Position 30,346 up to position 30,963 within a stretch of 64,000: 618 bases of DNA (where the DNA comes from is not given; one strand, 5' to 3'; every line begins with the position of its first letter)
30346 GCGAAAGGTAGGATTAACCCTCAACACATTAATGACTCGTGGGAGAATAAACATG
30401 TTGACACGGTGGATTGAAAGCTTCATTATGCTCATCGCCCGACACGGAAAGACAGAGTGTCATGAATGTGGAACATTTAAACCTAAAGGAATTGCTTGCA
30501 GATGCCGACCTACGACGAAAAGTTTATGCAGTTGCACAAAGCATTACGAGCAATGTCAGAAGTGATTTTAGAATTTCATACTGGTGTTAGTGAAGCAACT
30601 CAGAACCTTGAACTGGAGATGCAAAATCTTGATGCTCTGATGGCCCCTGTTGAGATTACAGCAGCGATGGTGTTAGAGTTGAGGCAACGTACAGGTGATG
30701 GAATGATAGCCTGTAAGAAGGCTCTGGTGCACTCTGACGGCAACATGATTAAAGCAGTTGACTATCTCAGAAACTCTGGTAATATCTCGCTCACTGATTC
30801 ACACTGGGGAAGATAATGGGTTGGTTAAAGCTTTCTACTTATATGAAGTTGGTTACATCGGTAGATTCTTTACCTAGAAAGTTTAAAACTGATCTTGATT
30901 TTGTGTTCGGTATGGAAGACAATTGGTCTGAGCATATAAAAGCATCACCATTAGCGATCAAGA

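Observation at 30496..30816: Phage-encoded look-alike of the EF-Ts N-terminal (EF-Tu-binding) domain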

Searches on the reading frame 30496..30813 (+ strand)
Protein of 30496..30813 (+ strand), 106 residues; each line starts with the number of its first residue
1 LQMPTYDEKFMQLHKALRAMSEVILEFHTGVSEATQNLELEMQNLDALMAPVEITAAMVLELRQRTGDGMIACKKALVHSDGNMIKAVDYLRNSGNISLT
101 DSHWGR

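Call 5: search_protein_families(library=pfam, proteins=[window:30496-30813:+], max_evalue=1)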
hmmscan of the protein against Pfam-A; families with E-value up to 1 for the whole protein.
window:30496-30813:+ (106 aa): 2 families
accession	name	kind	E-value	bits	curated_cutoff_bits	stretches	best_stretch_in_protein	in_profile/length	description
PF25025.1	EF-Ts_N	-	3.7e-05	24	33.2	1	57-93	15-52/60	Elongation factor Ts, mitochondrial, N-terminal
PF00627.37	UBA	-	0.021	15.1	22.4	1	71-91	17-37/37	UBA/TS-N domain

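Call 7: search_dna_similar(query=window:30496-30813:+, collection=phages, mode=protein, max_evalue=10, max_rows=40)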
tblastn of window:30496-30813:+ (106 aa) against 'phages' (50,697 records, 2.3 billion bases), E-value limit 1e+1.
Records with a match: 21; places in all: 21; records where one place covers at least 80% of the query: 0.
Best place of each record, by identity: <60% 21.
By first word of the organism name: Mycobacterium 7; Listeria 3; Bacteriophage 2; Acinetobacter 2; Ralstonia 2; Pseudomonas 1; Enterococcus 1; Salmonella 1; Staphylococcus 1; uncultured 1.
By host as written in the record: - 7; Mycobacterium smegmatis mc2 155 7; Listeria monocytogenes 3; Pseudomonas aeruginosa 1; Enterococcus faecalis 1; Homo sapiens 1; Staphylococcus aureus 1.
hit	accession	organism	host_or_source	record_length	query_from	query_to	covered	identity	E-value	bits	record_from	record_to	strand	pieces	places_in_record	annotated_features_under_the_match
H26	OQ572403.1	Pseudomonas phage Y1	Pseudomonas aeruginosa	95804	28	92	61%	47.7%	3e-8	55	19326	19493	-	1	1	record has no annotation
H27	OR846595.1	Enterococcus phage Efs 1-1-1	Enterococcus faecalis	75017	53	95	41%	58.1%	5e-7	52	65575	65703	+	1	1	record has no annotation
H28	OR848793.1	Listeria phage LM 4-14-1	Listeria monocytogenes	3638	53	95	41%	58.1%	1e-6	50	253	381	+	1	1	record has no annotation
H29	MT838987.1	Bacteriophage sp.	human fecal samples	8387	54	95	40%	59.5%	2e-8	55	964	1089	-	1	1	record has no annotation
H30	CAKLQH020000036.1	Acinetobacter phage MD-2021a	not known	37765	54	95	40%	57.1%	2e-6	50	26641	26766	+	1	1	tsf: elongation factor Ts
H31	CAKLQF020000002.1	Acinetobacter phage MD-2021a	not known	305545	54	95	40%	57.1%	2e-6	50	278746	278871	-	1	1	tsf: elongation factor Ts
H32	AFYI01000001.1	Salmonella enterica subsp. enterica serovar Infantis str. ...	Homo sapiens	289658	53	97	42%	53.3%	7e-7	51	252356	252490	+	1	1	translation elongation factor Ts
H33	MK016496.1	Mycobacterium phage IrishSherpFalk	Mycobacterium smegmatis mc2 155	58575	40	104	61%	35.4%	2e+0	32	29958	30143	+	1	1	33: lysin B | 34: hypothetical protein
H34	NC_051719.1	Mycobacterium phage WillSterrel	Mycobacterium smegmatis mc2 155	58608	40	104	61%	35.4%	2e+0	32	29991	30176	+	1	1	endolysin | holin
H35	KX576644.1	Mycobacterium phage WillSterrel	Mycobacterium smegmatis mc2 155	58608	40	104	61%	35.4%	2e+0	32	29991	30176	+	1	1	lysin B | holin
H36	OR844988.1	Staphylococcus phage SA 1306 Kay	Staphylococcus aureus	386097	54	92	37%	59.0%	4e-8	55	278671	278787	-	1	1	record has no annotation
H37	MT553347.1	Mycobacterium phage Awesomesauce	Mycobacterium smegmatis mc2 155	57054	40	104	61%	33.8%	1e+0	33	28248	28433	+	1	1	32: lysin B | 33: hypothetical protein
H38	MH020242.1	Mycobacterium phage Misha28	Mycobacterium smegmatis mc2 155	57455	40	104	61%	33.8%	1e+0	33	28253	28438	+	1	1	32: lysin B | 33: holin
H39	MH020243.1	Mycobacterium phage TootsiePop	Mycobacterium smegmatis mc2 155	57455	40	104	61%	33.8%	1e+0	33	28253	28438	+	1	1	32: lysin B | 33: holin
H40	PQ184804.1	Mycobacterium phage DocMcStuffins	Mycobacterium smegmatis mc2 155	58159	40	104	61%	33.8%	1e+0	33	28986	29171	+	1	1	33: lysin B | 34: holin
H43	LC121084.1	Ralstonia phage RSP15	-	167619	54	91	36%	52.6%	2e-3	41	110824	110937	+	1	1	none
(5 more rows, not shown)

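Call 9: get_annotated_region(hit=H26, flank=3000)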
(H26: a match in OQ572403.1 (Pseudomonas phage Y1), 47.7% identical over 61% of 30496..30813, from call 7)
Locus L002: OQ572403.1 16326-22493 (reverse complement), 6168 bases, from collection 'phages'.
description: UNVERIFIED: Pseudomonas phage Y1, complete genome.
organism: Pseudomonas phage Y1 (NCBI taxid 3038346)
taxonomy: Viruses
host: Pseudomonas aeruginosa; source: -; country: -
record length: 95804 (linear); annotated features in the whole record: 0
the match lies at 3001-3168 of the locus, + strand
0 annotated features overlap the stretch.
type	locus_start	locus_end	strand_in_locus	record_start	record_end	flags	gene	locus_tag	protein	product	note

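Call 10: get_annotated_region(hit=H43, flank=2500)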
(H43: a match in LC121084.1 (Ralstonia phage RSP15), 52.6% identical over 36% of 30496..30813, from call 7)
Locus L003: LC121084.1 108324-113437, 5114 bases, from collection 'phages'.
description: Ralstonia phage RSP15 DNA, complete genome.
organism: Ralstonia phage RSP15 (NCBI taxid 1785960)
taxonomy: Viruses; Duplodnaviria; Heunggongvirae; Uroviricota; Caudoviricetes; Ackermannviridae
host: -; source: -; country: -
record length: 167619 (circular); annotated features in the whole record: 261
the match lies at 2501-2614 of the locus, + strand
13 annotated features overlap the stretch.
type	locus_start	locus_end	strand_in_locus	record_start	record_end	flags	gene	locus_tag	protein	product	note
CDS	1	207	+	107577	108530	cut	-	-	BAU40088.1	replication factor C small subunit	ORF130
CDS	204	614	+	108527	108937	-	-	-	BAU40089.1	hypothetical protein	ORF131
CDS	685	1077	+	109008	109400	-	-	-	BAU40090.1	hypothetical protein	ORF132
CDS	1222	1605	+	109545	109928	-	-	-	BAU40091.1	putative hydrolase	ORF133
CDS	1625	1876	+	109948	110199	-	-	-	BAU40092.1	regulatory protein, FmdB family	ORF134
CDS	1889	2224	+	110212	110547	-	-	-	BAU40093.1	hypothetical protein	ORF135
CDS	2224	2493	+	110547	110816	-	-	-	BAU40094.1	hypothetical protein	ORF136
CDS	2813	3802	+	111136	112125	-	-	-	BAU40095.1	hypothetical protein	ORF137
CDS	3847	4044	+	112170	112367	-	-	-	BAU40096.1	hypothetical protein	ORF138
CDS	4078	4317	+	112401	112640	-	-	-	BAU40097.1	hypothetical protein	ORF139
CDS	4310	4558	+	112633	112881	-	-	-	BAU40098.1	hypothetical protein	ORF140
CDS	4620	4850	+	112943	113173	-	-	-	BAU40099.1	hypothetical protein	ORF141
CDS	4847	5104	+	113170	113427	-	-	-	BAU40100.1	hypothetical protein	ORF142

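Call 11: find_homologous_proteins(query=window:30496-30813:+, max_evalue=0.001)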
Query window:30496-30813:+ (106 aa): 6 proteins with E <= 0.001 among 9 candidates.
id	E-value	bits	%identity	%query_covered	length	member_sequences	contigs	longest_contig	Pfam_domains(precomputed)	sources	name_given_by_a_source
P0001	2.7e-61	222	100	98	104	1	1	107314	-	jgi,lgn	jgi:hypothetical protein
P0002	3.2e-32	129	68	90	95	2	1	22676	-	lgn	-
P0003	3.1e-31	125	63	98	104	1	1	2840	PF25025.1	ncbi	ncbi:Elongation factor Ts [compost metagenome]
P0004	6.1e-28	115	62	92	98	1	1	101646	-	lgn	-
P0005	3.3e-27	113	62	89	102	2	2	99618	-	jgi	jgi:hypothetical protein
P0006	1.2e-21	95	57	83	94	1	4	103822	-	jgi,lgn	jgi:hypothetical protein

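Call 16: find_encoding_contigs(protein=P0004, flank=4000, max_places=3)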
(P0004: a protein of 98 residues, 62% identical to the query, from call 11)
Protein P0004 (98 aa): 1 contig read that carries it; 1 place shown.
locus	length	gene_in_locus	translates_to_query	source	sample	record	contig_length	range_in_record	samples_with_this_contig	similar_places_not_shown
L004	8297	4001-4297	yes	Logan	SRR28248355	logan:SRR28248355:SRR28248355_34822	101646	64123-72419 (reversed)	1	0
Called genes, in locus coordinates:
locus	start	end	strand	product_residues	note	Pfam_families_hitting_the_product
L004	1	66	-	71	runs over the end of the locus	-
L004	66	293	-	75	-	-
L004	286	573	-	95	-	-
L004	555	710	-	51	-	-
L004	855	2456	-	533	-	PF00580:UvrD-helicase, PF13245:AAA_19 (weak), PF01443:Viral_helicase1 (faint), PF13361:UvrD_C, PF13538:UvrD_C_2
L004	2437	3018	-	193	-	-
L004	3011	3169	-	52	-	-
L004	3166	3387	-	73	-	-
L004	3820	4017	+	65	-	-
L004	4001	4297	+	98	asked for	-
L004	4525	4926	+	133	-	-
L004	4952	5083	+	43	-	-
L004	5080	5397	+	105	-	-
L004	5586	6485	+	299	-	PF01145:Band_7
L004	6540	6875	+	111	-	-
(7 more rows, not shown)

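Call 17: find_encoding_contigs(protein=P0005, flank=4000, max_places=3)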
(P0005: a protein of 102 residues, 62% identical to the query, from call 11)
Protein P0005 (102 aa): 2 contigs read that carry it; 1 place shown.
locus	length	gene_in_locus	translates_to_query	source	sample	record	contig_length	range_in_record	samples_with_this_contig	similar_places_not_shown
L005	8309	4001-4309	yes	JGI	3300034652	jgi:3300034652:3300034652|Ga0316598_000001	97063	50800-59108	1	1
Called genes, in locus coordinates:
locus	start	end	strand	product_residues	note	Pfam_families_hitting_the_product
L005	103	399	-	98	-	-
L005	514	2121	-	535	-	PF00580:UvrD-helicase, PF13245:AAA_19 (weak), PF01443:Viral_helicase1 (faint), PF13361:UvrD_C, PF13538:UvrD_C_2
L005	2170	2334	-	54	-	-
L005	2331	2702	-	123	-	-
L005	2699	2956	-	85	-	-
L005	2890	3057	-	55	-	-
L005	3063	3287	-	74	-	-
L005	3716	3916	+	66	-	-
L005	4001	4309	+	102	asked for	-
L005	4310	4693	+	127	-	-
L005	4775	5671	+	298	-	PF01145:Band_7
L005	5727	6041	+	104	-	-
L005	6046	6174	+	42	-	-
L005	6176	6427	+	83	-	-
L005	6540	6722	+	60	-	-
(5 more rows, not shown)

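Call 18: find_encoding_contigs(protein=P0006, flank=4000, max_places=3)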
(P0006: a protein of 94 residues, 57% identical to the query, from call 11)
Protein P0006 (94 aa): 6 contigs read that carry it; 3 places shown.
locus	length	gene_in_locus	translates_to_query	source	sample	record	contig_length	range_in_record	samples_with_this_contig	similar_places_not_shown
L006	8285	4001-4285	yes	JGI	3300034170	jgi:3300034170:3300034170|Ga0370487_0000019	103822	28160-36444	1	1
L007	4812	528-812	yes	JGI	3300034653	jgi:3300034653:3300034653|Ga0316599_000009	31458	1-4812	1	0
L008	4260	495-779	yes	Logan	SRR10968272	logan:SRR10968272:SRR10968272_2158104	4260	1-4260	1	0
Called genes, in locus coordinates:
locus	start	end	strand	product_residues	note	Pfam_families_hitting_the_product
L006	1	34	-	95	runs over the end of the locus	-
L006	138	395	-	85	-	-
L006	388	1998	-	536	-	PF00580:UvrD-helicase, PF13245:AAA_19 (weak), PF01443:Viral_helicase1 (faint), PF13361:UvrD_C, PF13538:UvrD_C_2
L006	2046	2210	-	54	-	-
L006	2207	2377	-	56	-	-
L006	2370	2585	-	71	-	-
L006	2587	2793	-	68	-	-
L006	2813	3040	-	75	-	-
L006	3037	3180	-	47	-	-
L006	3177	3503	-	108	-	-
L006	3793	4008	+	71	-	-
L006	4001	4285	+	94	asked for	-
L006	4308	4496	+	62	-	-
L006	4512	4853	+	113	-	-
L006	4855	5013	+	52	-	-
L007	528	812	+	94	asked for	-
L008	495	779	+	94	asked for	-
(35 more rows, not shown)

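Call 21: find_encoding_contigs(protein=P0002, flank=4000, max_places=2)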
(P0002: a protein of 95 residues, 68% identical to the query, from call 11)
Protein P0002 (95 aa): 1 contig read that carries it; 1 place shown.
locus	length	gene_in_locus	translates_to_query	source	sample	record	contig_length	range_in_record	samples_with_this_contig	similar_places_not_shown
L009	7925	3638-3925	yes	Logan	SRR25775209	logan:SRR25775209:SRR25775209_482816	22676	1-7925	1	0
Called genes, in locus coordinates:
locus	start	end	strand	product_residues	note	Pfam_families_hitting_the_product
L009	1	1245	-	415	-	?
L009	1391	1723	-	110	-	-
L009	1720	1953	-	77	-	-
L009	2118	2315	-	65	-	-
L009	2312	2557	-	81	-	-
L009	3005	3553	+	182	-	PF13455:MUG113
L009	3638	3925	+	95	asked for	-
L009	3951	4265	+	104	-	-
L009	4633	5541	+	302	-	PF01145:Band_7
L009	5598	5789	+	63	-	-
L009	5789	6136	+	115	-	-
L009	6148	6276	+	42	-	-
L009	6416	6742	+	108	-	-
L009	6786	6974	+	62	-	-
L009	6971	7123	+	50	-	-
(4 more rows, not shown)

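Call 22: find_encoding_contigs(protein=P0003, flank=4000, max_places=2)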
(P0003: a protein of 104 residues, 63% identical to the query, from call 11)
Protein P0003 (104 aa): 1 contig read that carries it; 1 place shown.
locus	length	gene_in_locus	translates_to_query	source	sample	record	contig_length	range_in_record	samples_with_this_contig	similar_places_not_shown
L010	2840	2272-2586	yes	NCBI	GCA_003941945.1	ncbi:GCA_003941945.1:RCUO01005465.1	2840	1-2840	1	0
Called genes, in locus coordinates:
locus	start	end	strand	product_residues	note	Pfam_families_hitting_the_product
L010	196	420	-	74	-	-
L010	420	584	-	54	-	-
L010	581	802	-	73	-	-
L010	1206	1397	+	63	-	-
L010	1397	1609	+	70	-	-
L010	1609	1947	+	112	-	-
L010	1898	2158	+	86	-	-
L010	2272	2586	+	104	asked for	PF25025:EF-Ts_N (faint)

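Call 27: search_solved_structures(query=A1, max_evalue=1, show_alignments=3)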
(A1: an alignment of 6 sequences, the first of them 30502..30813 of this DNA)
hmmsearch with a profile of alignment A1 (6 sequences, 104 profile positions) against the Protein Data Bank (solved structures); distinct sequences matched with E-value up to 1: 10.
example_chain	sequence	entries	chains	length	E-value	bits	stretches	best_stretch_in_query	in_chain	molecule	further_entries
1efu_B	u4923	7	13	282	9.6e-14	54.6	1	51-96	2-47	ELONGATION FACTOR TS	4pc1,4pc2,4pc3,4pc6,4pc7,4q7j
3mmp_A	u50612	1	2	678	2.1e-13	53.5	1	51-96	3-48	Elongation factor Tu 2, Elongation factor Ts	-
4r71_A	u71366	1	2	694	2.2e-13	53.4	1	51-96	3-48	Elongation factor Ts, Elongation factor Tu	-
3agp_A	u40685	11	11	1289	1e-12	51.3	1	51-96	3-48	Elongation factor Ts, Elongation factor Tu, LINKER, Q beta replicase | Elongation factor Ts, Elongation factor Tu 1, LINKER, Q beta replicase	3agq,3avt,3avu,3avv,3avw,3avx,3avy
7vmx_A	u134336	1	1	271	6.3e-10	42.3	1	51-94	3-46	Elongation factor Ts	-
1aip_C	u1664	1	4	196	7.6e-07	32.4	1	54-95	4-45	ELONGATION FACTOR TS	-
2cp9_A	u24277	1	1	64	0.00013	25.2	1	55-90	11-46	Elongation factor Ts, mitochondrial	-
1xb2_B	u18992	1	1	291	0.00045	23.5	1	55-91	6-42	Elongation factor Ts, mitochondrial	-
1wj7_A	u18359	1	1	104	0.07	16.4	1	55-89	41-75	Hypothetical protein (RSGI RUH-015)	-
6w2v_A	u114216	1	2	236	0.15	15.4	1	41-91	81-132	Junction 23 DHR14-DHR18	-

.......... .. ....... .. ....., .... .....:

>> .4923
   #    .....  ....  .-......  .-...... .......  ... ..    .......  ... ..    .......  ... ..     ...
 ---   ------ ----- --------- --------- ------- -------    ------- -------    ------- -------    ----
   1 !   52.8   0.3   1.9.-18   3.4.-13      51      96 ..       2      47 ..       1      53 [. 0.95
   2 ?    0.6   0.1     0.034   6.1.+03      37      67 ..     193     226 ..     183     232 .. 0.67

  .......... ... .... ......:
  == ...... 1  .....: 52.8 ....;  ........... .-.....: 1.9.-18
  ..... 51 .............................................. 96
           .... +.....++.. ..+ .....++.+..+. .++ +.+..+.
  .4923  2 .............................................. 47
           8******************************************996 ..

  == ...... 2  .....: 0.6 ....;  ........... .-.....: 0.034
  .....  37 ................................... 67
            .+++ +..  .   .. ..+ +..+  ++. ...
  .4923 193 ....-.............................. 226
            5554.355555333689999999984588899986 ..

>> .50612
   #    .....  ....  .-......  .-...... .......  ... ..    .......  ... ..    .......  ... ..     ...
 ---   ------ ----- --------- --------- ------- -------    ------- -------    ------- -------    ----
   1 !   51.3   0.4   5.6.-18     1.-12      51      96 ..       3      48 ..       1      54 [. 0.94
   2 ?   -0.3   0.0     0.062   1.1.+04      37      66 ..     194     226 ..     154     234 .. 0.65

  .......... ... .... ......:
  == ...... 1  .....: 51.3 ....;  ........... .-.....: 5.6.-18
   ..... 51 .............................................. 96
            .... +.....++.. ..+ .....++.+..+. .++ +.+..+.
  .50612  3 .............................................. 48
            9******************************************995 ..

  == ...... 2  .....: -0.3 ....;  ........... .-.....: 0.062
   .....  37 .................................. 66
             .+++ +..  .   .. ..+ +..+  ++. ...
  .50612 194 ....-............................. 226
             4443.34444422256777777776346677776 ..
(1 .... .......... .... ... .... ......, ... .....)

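Call 29: find_related_loci(query=A1, collection=viral_contigs, flank=4000)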
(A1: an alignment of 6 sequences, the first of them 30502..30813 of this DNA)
Query A1 (104 aa) in viral_contigs; peptide patterns used: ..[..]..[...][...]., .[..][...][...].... (x = any residue, [..] = any of these).
105 stretches matched a pattern; 7 encode a relative of the query (tblastn E <= 1e-3); 7 distinct loci.
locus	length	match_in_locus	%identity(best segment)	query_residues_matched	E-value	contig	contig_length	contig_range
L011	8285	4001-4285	68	1-95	1e-40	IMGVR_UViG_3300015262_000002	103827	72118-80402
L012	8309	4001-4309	57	1-103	1e-34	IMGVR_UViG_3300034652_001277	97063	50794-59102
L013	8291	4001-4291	55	1-97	7e-32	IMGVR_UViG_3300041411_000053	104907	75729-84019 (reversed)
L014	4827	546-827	55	10-103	2e-29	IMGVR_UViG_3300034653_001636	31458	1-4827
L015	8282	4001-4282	55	10-103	2e-29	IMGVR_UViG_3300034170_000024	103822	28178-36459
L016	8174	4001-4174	66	38-95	3e-21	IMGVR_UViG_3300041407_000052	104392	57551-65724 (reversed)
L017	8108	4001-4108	53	50-85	2e-8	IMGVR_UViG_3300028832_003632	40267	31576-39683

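Call 40: predict_structure(alignment_id=A1)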
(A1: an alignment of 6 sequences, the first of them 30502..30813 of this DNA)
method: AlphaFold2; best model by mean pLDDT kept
length: 104 residues; sequences in the alignment: 6
mean_pLDDT: 82.5   pTM: 0.56
mean pLDDT of the five models: 82.5, 82.1, 82.0, 81.9, 81.6
residues with pLDDT >= 90: 50; 70-90: 35; 50-70: 9; < 50: 10
segments of 3 or more residues with pLDDT < 50: 95-104
pLDDT, mean of each block of 10 residues (from residue 1): 79 93 73 91 88 93 91 91 91 51 40
secondary structure, 60 per line:
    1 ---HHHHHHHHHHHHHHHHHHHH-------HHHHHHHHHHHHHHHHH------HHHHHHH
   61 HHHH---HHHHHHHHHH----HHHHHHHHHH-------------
elements in order: H4-23 H31-47 H54-64 H68-77 H82-91

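Call 42: search_protein_families(library=phrogs, proteins=[window:30502-30813:+, L017:3971-4669:+, L003:2459-2668:+], max_evalue=0.01)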
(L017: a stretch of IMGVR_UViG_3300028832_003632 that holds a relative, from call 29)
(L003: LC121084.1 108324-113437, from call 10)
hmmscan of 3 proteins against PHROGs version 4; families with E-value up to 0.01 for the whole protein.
window:30502-30813:+ (104 aa): 0 families

L017:3971-4669:+ (233 aa): 0 families

L003:2459-2668:+ (70 aa): 0 families

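Call 44: fold_search(model_id=the predicted structure, library=pdb)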
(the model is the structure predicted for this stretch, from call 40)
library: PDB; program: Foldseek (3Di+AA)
matches with E <= 10: 98; with E <= 0.001: 0
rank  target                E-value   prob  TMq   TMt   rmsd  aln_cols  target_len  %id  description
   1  9a75_A                2.7e-02  1.00  0.41  0.15   0.6        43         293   58  Integrative model of EFTS-ASPA by crosslinking MS and deep learning (released 2024-09-18)
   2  7vmx_A                4.7e-02  1.00  0.40  0.17   1.1        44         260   52  The Crystal Structure of EF-Tu and EF-Ts complex from Mycobacterium tuberculosis (released 2022-10-12)
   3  4pc1_D                7.6e-02  1.00  0.41  0.15   0.5        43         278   53  Elongation Factor Tu:Ts complex with a bound phosphate (released 2015-05-06)
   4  4pc7_C                7.6e-02  1.00  0.41  0.17   1.8        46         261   52  Elongation factor Tu:Ts complex in a near GTP conformation. (released 2015-05-06)
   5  4pc3_C                8.1e-02  1.00  0.40  0.15   0.8        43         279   53  Elongation factor Tu:Ts complex with partially bound GDP (released 2015-05-06)
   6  4pc6_C                8.5e-02  1.00  0.39  0.15   0.7        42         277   52  Elongation factor Tu:Ts complex with bound GDPNP (released 2015-05-06)
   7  1efu_B                1.3e-01  1.00  0.40  0.15   0.9        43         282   53  ELONGATION FACTOR COMPLEX EF-TU/EF-TS FROM ESCHERICHIA COLI (released 1997-01-11)
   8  2cp9_MODEL_1_A        1.6e-01  1.00  0.41  0.63   6.9        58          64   22  Solution structure of RSGI RUH-042, a UBA domain from human mitochondrial elongation factor Ts (released 2005-11-19)
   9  3mmp_A                2.0e-01  1.00  0.40  0.07   0.5        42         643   52  Structure of the Qb replicase, an RNA-dependent RNA polymerase consisting of viral and host proteins (released 2010-06-09)
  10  4pc1_C                2.4e-01  1.00  0.40  0.15   0.8        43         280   53  Elongation Factor Tu:Ts complex with a bound phosphate (released 2015-05-06)
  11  4q7j_E                2.6e-01  1.00  0.38  0.15   1.1        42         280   52  Complex structure of viral RNA polymerase (released 2014-08-27)
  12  4q7j_A                2.8e-01  1.00  0.39  0.15   0.6        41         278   51  Complex structure of viral RNA polymerase (released 2014-08-27)
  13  3agp                  4.0e-01  1.00  0.40  0.04   0.9        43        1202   53  Structure of viral polymerase form I (released 2010-09-01)
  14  1xb2_B                5.8e-01  1.00  0.34  0.13   0.5        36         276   36  Crystal Structure of Bos taurus mitochondrial Elongation Factor Tu/Ts Complex (released 2004-11-23)
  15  4r71_C                6.1e-01  1.00  0.41  0.07   0.7        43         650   53  Structure of the Qbeta holoenzyme complex in the P1211 crystal form (released 2015-09-23)
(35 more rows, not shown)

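Call 50: search_protein_representatives(alignment_id=A1)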
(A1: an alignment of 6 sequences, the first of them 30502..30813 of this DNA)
Query: 6 sequences, 104 profile positions. Proteins with E-value up to 0.001 (for the whole library): 9534; up to 1e-10: 413; up to 1e-30: 2. The best 150 are listed.
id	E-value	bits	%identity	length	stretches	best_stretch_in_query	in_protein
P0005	3.4e-49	181.4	-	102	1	4-104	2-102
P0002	9.2e-46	170.3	-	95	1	1-95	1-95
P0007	8.8e-29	115.8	-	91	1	1-90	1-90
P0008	1.3e-25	105.6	-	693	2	41-96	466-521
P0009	1.8e-25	105.2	-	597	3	50-96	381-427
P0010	4.0e-25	104.0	-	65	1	40-104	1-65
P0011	7.1e-25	103.2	-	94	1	4-91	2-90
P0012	3.2e-24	101.1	-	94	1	1-89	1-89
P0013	1.6e-22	95.6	-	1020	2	50-96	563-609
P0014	2.3e-22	95.1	-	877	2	43-95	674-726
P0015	9.0e-22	93.2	-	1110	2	45-96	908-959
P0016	9.3e-22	93.2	-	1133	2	42-94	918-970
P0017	2.0e-21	92.2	-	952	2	22-94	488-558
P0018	3.3e-21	91.4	-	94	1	4-95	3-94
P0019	9.6e-21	89.9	-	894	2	48-95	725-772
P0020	4.8e-20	87.7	-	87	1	4-90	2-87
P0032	2.0e-17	79.3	-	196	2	50-85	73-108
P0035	1.2e-16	76.8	-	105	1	6-97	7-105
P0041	1.9e-15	72.9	-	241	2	41-95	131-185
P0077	1.3e-12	63.8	-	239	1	50-93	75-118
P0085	1.9e-12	63.3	-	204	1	44-96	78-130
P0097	2.6e-12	62.9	-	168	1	41-94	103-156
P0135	5.9e-12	61.7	-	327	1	49-96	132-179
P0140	6.4e-12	61.6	-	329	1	47-97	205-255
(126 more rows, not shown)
